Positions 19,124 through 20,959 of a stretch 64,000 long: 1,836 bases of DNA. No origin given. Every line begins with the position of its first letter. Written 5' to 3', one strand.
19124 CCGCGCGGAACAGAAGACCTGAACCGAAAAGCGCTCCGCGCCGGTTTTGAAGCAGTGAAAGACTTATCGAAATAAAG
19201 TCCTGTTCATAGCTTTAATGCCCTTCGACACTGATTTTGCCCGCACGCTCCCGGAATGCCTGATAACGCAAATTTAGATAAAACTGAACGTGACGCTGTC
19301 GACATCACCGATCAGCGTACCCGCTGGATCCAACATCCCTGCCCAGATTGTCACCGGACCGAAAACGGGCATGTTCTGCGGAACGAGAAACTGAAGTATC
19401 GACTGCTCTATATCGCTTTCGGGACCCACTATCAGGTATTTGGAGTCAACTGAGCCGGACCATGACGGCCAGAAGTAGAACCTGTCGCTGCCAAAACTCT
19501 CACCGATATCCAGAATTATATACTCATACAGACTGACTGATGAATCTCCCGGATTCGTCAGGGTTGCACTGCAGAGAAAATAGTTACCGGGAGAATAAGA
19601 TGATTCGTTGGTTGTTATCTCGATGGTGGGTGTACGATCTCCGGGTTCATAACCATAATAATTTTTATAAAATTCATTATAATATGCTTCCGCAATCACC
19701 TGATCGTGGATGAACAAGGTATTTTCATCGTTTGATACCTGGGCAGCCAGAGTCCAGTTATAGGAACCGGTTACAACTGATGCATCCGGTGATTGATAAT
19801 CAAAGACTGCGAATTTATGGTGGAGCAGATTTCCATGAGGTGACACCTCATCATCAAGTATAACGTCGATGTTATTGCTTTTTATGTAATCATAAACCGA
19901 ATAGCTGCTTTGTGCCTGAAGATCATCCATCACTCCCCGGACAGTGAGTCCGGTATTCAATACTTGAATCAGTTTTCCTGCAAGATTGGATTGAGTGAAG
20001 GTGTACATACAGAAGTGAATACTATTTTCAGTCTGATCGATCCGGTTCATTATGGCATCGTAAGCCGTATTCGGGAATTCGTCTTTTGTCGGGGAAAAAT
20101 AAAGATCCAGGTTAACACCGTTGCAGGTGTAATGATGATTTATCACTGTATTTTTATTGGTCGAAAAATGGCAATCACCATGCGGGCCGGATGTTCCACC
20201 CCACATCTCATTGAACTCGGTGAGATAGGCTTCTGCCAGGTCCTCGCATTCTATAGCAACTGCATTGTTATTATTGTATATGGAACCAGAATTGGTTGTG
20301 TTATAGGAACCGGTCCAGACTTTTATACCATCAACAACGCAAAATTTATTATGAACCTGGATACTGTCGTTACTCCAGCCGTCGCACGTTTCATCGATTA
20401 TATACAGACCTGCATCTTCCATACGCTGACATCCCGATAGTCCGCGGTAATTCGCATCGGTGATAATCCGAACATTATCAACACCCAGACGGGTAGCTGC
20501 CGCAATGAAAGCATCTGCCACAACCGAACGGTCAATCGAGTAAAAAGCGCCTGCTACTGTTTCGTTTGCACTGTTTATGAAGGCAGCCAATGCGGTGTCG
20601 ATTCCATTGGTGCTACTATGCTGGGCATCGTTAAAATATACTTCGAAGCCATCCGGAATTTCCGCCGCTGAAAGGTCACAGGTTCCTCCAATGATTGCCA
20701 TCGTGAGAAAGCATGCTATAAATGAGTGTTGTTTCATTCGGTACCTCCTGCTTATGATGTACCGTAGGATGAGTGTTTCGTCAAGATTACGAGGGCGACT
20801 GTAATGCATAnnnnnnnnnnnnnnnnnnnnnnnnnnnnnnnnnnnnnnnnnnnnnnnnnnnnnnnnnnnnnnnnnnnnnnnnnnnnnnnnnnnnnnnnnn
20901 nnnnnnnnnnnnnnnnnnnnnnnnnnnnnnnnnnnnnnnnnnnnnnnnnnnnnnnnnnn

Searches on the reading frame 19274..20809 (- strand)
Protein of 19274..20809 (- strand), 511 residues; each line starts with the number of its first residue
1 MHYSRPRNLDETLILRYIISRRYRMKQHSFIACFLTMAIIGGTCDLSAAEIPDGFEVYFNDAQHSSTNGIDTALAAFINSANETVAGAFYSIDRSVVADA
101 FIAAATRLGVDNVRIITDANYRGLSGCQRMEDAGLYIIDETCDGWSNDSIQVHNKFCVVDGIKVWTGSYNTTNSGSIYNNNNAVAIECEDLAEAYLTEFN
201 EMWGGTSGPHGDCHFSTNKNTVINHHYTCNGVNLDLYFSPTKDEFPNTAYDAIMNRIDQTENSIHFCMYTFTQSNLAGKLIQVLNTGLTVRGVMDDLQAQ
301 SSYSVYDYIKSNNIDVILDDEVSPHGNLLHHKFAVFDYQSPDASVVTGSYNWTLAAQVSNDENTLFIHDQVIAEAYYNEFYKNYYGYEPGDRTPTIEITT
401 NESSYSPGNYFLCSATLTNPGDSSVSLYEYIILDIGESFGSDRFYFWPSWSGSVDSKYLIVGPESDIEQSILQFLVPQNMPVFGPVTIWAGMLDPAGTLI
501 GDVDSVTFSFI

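Call 3: search_protein_families(library=pfam, proteins=[window:19274-20809:-], max_evalue=0.01)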
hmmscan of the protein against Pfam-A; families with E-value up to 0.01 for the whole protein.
window:19274-20809:- (511 aa): 2 families
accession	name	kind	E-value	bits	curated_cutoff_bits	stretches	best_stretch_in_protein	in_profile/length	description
PF13091.12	PLDc_2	-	1.7e-38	131.9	27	2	254-381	2-129/132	PLD-like domain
PF07894.18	SACK1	-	6.7e-05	23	21.4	0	151-203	218-269/274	Scaffolding anchor of CK1 domain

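Call 6: search_protein_families(library=ncbifam, proteins=[window:19274-20809:-], max_evalue=0.01)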
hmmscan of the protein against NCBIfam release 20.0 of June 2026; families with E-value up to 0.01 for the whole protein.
window:19274-20809:- (511 aa): 5 families
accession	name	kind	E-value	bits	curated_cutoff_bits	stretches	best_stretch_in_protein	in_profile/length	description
NF010492.0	PRK13912.1-3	equivalog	1.8e-10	40.6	297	1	236-373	25-161/178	nuclease NucT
NF010490.0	PRK13912.1-1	equivalog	5.9e-09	36.2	211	1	235-370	20-141/159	nuclease NucT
NF010493.0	PRK13912.1-4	equivalog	7.2e-09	35.8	351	1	236-375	18-156/171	nuclease NucT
NF038319.1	DISARM_DrmC_I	equivalog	1.3e-05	24.8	133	0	64-194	89-226/236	DISARM system phospholipase D-like protein DrmC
NF010491.0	PRK13912.1-2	equivalog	0.00043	20.1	225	1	248-380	36-173/180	nuclease NucT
